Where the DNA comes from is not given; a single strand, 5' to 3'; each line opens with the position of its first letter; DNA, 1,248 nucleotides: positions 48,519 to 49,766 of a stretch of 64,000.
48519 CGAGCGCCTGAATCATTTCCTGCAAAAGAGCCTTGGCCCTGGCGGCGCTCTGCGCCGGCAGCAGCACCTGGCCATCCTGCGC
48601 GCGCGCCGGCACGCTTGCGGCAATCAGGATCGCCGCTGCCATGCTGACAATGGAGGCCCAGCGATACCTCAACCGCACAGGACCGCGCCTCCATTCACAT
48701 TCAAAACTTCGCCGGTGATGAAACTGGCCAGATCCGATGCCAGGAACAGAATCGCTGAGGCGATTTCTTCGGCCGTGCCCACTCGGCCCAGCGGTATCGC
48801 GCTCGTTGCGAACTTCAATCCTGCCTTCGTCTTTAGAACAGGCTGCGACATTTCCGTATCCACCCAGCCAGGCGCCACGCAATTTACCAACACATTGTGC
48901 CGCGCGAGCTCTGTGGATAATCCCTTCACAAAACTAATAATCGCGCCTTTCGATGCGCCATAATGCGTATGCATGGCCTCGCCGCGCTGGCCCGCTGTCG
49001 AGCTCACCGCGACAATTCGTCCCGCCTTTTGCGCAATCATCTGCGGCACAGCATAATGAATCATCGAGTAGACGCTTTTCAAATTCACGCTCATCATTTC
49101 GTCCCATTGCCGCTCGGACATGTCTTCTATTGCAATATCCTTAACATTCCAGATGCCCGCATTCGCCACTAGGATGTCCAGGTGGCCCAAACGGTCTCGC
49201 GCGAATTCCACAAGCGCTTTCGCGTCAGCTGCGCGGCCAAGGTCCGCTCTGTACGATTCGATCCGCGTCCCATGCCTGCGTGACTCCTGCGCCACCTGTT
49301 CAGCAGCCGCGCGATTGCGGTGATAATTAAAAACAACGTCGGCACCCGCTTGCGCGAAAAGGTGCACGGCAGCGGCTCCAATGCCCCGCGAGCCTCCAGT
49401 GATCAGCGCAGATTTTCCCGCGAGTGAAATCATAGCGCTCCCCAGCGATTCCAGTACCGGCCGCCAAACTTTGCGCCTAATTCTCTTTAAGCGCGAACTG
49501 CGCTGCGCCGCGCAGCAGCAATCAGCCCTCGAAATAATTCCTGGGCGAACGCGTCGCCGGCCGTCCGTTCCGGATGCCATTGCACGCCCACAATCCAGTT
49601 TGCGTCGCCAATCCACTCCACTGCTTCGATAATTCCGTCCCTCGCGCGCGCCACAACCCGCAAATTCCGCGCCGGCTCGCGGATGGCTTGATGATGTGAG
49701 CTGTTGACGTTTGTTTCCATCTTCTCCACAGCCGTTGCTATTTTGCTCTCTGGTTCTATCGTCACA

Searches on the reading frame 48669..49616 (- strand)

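Call 37: search_protein_families(library=pfam, proteins=[window:48669-49616:-], max_evalue=0.001)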
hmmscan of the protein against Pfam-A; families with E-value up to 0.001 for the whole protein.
window:48669-49616:- (315 aa): 4 families
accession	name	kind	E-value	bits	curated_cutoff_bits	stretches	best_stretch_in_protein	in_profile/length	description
PF13561.12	adh_short_C2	-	1e-64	218.8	27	1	77-310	6-234/236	Enoyl-(Acyl carrier protein) reductase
PF00106.31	adh_short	-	5.9e-59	199.3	26.6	1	68-263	1-193/195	short chain dehydrogenase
PF08659.16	KR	-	9.1e-14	52.2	22.6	1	70-231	3-161/180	KR domain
PF23441.1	SDR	-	3.2e-05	23.9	27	1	220-313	164-257/258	SDR-like rossmann domain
